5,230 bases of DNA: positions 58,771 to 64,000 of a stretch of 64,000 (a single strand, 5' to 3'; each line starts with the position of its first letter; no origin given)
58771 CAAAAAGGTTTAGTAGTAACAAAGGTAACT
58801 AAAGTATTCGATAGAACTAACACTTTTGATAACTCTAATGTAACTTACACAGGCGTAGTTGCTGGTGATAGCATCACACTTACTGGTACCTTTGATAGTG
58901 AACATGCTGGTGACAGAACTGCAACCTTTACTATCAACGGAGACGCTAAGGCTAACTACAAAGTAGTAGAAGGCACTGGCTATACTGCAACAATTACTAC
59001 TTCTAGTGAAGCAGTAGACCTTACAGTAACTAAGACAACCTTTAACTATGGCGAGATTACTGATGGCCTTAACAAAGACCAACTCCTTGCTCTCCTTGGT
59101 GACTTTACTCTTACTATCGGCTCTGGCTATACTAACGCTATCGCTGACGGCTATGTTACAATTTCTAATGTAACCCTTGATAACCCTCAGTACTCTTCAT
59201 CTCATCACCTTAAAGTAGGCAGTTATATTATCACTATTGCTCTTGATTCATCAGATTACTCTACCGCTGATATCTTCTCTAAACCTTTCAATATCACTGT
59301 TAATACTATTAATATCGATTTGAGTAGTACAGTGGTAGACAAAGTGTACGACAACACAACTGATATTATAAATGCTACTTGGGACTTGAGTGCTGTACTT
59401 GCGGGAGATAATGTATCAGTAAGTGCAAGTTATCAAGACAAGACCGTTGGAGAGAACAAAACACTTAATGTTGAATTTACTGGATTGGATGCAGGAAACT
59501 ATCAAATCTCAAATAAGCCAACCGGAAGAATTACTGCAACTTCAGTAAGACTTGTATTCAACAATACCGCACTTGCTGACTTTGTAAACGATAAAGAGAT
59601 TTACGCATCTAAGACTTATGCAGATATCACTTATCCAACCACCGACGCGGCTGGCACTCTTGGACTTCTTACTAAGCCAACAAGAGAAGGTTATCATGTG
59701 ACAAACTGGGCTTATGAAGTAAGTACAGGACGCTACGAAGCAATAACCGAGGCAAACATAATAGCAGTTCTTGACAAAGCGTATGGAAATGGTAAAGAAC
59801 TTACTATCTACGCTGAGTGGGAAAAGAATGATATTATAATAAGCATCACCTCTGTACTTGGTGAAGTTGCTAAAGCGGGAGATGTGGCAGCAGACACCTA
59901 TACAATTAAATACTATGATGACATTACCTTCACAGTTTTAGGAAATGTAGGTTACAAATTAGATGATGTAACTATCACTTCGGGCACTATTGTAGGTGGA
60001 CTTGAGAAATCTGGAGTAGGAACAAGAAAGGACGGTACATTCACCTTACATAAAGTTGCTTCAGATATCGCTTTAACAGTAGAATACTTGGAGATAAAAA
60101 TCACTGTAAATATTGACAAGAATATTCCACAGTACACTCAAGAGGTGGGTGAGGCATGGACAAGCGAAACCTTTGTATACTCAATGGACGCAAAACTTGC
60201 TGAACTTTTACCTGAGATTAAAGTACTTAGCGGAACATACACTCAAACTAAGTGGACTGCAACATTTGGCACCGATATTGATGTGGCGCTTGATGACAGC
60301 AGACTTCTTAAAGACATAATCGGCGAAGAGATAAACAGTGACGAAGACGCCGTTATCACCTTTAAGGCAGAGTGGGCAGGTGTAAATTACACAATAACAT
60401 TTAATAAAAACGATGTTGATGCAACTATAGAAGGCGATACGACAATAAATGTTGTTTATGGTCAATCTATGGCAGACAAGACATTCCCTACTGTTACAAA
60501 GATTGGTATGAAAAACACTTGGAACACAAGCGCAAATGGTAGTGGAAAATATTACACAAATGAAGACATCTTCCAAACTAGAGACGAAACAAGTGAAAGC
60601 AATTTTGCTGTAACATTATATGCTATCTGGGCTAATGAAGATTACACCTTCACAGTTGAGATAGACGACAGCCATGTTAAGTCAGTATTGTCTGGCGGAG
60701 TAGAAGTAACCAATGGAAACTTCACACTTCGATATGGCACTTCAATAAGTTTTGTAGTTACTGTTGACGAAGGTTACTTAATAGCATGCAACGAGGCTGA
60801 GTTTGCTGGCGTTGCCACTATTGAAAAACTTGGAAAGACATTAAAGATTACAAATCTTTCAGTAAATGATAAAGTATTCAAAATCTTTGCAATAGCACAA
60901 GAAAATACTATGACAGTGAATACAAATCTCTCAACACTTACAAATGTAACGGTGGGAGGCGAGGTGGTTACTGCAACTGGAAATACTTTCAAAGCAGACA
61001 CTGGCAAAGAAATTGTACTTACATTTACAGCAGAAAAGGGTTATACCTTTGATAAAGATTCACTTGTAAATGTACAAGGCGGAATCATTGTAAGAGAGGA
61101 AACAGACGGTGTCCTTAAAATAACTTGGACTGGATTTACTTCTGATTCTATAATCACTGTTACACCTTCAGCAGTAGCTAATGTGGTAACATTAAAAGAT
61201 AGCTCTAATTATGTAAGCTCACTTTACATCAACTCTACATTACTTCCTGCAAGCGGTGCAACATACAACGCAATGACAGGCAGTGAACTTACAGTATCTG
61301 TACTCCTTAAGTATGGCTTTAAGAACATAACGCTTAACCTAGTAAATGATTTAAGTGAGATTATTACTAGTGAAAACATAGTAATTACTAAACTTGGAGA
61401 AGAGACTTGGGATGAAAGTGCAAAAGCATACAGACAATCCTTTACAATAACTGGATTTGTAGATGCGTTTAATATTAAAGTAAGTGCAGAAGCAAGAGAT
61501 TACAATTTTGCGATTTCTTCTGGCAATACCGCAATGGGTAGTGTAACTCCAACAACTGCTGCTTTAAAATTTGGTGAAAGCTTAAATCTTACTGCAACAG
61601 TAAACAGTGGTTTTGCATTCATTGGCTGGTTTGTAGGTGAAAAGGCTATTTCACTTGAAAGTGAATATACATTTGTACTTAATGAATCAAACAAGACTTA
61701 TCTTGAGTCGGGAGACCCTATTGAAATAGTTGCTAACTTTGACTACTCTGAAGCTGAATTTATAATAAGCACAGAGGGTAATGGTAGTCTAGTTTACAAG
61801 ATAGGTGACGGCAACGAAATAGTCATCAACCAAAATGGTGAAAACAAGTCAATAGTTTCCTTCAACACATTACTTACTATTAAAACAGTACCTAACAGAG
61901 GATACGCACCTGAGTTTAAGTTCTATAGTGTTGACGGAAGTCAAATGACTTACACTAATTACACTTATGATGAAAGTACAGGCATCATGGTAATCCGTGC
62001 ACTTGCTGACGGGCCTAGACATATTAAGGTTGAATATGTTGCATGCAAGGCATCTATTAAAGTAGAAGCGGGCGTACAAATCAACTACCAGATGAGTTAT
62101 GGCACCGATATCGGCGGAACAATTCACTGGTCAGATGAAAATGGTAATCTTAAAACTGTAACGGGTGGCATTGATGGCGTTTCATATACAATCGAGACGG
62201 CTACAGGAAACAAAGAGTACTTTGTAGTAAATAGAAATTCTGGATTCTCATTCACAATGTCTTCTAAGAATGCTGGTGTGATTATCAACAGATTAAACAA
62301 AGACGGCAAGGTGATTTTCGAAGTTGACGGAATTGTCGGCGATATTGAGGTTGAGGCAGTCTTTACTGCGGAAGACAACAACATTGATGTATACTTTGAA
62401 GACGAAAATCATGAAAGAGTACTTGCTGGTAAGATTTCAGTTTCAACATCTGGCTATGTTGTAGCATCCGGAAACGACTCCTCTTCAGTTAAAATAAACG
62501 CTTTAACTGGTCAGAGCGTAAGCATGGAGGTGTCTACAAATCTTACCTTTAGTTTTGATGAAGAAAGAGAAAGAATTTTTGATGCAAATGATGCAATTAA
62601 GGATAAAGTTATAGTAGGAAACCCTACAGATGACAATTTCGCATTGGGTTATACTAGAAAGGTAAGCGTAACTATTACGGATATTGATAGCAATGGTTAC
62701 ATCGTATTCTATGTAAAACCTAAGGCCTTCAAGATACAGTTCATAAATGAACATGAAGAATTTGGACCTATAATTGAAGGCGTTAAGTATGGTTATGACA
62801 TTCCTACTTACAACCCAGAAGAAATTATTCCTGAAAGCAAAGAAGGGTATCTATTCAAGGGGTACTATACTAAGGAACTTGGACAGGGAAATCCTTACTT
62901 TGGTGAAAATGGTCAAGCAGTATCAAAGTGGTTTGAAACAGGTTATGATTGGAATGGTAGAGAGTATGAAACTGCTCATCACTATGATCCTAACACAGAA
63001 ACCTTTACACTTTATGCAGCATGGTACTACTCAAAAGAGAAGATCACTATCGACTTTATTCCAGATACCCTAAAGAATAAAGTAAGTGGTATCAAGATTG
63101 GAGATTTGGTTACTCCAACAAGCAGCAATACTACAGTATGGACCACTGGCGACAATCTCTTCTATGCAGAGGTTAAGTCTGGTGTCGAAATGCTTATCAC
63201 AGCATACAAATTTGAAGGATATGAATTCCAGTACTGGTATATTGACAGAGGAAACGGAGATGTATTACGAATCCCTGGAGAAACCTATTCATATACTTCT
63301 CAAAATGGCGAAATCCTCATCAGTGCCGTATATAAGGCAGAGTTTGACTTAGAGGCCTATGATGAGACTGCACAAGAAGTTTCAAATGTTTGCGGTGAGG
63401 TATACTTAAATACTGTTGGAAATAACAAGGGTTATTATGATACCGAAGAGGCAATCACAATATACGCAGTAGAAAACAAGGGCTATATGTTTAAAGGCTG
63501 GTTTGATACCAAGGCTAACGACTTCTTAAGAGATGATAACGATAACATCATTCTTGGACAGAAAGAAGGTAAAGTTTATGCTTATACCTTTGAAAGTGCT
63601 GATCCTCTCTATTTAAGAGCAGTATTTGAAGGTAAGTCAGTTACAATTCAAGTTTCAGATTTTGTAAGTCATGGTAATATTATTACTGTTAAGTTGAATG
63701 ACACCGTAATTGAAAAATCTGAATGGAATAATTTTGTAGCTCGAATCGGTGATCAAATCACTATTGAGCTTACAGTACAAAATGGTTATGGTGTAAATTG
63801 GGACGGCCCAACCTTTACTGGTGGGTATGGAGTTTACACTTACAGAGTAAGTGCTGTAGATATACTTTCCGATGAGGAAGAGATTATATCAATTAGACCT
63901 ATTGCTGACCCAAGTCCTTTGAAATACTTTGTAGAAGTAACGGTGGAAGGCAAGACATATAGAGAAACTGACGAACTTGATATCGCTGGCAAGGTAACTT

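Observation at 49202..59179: Base-perfect 4,989-bp in-frame tandem duplication inside the giant gene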

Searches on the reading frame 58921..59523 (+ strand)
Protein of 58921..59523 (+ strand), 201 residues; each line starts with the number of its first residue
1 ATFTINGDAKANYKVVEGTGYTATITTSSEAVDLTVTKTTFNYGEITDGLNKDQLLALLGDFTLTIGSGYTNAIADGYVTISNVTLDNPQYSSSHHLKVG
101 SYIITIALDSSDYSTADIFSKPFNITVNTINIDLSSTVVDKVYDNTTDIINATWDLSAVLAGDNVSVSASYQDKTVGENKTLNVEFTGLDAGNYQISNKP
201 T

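Call 49: search_protein_families(library=pfam, proteins=[window:58921-59523:+], max_evalue=1)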
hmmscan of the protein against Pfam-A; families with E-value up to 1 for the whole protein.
window:58921-59523:+ (201 aa): 4 families
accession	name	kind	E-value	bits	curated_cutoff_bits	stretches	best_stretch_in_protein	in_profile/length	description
PF18657.6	YDG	-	4e-11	43.4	25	1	136-198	10-82/85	YDG domain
PF22058.2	X25_BaPul_like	-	0.12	12.9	27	0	87-113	31-60/87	Pullulanase X25 domain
PF18116.7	SNX17_FERM_C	-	0.25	11.6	22.9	1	77-117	1-41/109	Sorting Nexin 17 FERM C-terminal domain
PF17802.7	SpaA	-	0.43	11.2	23.1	1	139-196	5-56/91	Prealbumin-like fold domain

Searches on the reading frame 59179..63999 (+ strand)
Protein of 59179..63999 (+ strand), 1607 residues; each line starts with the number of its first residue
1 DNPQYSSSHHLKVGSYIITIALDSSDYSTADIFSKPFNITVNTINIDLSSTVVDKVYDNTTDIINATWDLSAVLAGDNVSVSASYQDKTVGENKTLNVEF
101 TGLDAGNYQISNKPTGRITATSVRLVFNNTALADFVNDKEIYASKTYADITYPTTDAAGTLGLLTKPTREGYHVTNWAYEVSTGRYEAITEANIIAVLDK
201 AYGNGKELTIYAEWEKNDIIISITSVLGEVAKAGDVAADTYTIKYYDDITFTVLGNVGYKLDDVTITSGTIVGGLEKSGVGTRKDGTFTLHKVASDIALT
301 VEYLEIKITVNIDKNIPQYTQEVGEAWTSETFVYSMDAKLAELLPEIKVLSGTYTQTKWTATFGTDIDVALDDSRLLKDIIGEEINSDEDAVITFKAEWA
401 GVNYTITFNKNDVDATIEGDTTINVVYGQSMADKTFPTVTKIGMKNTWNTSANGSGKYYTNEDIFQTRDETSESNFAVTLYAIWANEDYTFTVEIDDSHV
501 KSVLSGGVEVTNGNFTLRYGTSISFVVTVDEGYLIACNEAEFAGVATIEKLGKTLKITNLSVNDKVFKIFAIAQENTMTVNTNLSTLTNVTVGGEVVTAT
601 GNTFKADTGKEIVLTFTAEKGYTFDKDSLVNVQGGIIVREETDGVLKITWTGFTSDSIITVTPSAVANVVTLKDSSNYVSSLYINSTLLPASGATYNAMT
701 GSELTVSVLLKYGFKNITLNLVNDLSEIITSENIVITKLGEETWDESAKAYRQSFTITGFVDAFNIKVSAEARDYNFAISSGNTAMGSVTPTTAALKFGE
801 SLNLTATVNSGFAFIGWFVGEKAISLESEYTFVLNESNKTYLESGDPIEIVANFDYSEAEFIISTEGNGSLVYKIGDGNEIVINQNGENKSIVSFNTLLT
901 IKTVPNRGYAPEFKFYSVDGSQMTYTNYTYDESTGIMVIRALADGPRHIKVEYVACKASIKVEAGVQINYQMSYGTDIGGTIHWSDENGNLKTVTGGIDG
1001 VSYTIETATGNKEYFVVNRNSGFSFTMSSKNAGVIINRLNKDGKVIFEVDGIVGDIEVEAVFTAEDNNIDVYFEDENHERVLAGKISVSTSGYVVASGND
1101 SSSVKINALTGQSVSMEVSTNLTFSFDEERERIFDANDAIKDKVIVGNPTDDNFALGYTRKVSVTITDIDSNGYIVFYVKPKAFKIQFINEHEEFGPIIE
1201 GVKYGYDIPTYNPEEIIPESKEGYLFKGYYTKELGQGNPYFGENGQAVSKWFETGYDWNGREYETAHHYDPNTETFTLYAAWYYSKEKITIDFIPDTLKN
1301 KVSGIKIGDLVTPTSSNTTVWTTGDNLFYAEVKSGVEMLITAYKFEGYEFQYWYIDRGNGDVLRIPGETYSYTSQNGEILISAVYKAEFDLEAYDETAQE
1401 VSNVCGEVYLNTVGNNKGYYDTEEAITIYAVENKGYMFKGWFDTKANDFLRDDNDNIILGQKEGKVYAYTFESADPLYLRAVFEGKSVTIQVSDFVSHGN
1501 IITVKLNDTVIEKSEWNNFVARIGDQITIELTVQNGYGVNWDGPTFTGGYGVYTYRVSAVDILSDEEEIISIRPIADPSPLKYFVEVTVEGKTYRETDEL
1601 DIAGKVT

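Call 8: search_protein_families(library=pfam, proteins=[window:59179-63999:+], max_evalue=0.01)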
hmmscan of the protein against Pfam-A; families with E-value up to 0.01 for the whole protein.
window:59179-63999:+ (1607 aa): 2 families
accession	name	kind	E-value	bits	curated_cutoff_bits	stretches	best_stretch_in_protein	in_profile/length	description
PF18998.6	Flg_new_2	-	8.7e-13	48.5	23.6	2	781-854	5-69/73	Divergent InlB B-repeat domain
PF09479.16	Flg_new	-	1.3e-07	32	27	0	404-469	1-59/65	Listeria-Bacteroides repeat domain (List_Bact_rpt)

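Call 34: search_protein_families(library=ncbifam, proteins=[window:59179-63999:+], max_evalue=0.01)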
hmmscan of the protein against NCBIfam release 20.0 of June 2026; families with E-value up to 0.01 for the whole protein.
window:59179-63999:+ (1607 aa): 1 family
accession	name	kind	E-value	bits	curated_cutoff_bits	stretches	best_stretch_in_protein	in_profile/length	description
TIGR01683.1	thiS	equivalog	0.002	18.4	37.45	0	1498-1529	26-57/64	sulfur carrier protein ThiS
